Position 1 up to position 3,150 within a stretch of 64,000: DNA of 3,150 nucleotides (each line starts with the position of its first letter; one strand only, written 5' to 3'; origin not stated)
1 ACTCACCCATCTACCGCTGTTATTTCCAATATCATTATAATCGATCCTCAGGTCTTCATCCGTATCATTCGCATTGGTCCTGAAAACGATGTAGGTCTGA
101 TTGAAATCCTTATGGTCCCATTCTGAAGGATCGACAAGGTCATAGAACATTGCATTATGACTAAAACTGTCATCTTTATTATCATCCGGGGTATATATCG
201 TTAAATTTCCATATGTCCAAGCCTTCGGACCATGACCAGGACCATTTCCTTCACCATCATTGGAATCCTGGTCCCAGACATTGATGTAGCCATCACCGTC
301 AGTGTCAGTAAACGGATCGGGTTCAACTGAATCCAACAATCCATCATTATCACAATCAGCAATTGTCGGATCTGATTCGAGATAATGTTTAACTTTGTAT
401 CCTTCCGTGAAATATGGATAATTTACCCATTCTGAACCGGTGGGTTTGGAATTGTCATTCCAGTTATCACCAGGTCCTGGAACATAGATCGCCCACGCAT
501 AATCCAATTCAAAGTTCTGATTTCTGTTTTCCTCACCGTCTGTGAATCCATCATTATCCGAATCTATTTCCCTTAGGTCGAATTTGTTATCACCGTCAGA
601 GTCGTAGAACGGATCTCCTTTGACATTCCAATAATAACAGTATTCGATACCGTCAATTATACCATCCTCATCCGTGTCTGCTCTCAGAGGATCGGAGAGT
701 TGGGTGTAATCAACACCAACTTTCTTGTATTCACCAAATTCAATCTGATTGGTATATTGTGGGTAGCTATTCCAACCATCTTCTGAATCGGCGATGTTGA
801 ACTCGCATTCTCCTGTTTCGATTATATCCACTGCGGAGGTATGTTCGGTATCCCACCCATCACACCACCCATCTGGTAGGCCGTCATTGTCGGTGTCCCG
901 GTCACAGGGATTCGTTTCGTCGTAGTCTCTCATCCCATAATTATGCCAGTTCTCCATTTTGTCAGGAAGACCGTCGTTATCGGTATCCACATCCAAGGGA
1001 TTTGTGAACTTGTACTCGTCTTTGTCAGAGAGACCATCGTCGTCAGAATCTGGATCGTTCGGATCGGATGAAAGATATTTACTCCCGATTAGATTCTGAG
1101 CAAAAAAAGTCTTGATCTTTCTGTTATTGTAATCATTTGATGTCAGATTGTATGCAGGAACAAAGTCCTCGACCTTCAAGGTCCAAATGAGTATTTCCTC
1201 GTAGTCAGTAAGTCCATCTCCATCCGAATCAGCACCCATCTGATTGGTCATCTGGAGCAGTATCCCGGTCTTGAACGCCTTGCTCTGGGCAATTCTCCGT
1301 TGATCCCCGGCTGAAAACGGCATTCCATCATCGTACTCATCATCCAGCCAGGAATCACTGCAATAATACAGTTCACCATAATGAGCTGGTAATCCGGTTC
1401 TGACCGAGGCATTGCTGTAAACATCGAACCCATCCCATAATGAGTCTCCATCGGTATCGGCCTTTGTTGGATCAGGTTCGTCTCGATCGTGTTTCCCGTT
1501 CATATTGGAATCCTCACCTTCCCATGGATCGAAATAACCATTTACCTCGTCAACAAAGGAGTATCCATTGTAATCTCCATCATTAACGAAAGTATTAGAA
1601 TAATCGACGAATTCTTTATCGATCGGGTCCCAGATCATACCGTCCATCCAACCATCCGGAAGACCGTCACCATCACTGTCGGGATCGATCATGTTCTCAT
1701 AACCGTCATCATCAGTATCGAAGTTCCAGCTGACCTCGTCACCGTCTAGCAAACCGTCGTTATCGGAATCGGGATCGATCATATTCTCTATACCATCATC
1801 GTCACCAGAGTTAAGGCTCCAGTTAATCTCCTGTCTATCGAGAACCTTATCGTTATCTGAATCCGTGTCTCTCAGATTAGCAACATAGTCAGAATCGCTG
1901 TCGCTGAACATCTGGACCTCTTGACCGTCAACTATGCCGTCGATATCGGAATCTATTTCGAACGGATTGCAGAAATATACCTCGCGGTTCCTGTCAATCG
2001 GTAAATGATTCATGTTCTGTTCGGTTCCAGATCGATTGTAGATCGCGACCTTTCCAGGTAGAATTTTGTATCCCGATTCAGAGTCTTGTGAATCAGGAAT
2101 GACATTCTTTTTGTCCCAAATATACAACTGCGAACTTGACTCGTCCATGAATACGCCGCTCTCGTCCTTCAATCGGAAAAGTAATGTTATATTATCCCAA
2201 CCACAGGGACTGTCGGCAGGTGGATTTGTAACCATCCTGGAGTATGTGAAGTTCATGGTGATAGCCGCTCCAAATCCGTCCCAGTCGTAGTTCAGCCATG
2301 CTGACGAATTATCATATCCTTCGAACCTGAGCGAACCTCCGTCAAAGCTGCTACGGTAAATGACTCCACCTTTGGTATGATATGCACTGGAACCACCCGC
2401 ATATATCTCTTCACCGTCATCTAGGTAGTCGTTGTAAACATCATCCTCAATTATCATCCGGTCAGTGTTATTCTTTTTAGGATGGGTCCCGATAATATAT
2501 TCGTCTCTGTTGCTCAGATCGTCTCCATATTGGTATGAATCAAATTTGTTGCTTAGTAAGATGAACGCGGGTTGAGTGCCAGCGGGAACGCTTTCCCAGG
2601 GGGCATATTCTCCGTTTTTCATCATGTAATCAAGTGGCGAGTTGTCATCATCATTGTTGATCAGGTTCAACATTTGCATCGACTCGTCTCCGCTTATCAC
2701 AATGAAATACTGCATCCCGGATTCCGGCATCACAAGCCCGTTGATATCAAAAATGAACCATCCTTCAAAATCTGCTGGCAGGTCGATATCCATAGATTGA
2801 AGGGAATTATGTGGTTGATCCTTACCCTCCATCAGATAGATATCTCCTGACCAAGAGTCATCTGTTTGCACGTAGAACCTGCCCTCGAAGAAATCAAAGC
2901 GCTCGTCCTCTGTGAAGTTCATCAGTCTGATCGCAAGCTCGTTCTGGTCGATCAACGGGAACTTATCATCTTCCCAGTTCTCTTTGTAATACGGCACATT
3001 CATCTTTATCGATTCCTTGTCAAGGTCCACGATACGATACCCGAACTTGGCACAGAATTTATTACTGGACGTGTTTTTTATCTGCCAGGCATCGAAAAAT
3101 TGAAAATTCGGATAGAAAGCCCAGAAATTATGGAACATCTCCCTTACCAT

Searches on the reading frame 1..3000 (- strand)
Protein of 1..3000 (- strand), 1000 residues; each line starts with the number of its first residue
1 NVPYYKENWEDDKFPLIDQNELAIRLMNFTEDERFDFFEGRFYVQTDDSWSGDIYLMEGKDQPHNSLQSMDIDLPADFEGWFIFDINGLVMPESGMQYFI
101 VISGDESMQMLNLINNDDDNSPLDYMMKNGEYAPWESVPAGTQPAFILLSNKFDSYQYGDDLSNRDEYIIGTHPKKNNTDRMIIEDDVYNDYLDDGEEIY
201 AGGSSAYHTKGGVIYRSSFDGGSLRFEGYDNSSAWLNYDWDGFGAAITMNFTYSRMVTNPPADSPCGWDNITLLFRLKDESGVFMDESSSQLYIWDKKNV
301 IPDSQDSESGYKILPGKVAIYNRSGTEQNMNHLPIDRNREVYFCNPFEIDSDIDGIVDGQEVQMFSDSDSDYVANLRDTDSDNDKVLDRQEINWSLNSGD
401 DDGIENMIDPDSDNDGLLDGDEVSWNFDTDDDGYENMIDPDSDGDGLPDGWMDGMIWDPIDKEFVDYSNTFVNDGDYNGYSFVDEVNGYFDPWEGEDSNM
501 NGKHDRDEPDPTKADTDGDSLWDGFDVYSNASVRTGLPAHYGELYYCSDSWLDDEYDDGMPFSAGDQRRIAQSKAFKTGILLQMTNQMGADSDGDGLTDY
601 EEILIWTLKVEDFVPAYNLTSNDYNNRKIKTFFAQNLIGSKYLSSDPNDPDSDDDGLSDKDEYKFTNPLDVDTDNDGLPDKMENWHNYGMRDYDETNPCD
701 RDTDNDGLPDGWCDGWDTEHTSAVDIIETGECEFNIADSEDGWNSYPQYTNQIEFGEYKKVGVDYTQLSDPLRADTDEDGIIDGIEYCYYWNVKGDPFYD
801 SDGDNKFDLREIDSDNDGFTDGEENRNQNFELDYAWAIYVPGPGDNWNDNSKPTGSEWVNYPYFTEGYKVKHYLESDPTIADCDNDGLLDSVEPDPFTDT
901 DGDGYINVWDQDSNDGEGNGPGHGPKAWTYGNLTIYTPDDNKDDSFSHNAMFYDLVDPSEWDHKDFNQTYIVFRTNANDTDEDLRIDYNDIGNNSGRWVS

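Call 23: find_homologous_proteins(query=window:1-3000:-, max_evalue=1e-10)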
Query window:1-3000:- (1000 aa): 156 proteins with E <= 1e-10 among 8000 candidates; the best 120 are listed.
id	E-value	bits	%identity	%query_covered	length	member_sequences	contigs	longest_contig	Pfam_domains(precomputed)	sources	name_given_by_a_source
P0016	5.0e-288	977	51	100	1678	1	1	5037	-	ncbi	ncbi:MAG: hypothetical protein DRP30_04900, partial [Thermotoga sp.]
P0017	9.4e-254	864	62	63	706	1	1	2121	-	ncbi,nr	ncbi:MAG: hypothetical protein U9R75_09930, partial [Candidatus Thermoplasmatota archaeon]|nr:hypoth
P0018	2.8e-183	630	56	59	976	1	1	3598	-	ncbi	ncbi:MAG: hypothetical protein ACTSSE_18320 [Candidatus Thorarchaeota archaeon]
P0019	1.7e-46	177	28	79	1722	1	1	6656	-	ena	-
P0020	1.1e-43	168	28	44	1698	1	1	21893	PF20009.5,PF18884.6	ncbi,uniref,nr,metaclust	ncbi:GEVED domain-containing protein [Thiofilum flexile]|uniref:GEVED domain-containing protein n=1 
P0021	3.5e-40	156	31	70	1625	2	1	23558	PF18884.6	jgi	jgi:hypothetical protein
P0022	7.2e-37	145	30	50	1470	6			PF14436.12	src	-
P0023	5.4e-31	126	30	52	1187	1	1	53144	PF02412.24,PF18884.6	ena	-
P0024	6.5e-30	122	28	76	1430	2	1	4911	-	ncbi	ncbi:MAG: hypothetical protein ACE5IJ_06615, partial [Thermoplasmata archaeon]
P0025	1.1e-28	118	28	67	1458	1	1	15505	-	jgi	jgi:hypothetical protein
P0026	1.4e-28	118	31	27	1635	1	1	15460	PF11617.14,PF24907.1,PF18884.6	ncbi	-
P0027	1.8e-28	118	29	40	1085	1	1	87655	PF13860.13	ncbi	-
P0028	8.7e-28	115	29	37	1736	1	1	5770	PF18884.6,PF03495.20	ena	-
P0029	9.8e-27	112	30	51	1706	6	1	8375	PF18884.6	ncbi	-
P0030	2.4e-26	111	29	54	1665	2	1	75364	PF13517.13,PF18884.6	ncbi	ncbi:MAG: FG-GAP-like repeat-containing protein [Myxococcota bacterium]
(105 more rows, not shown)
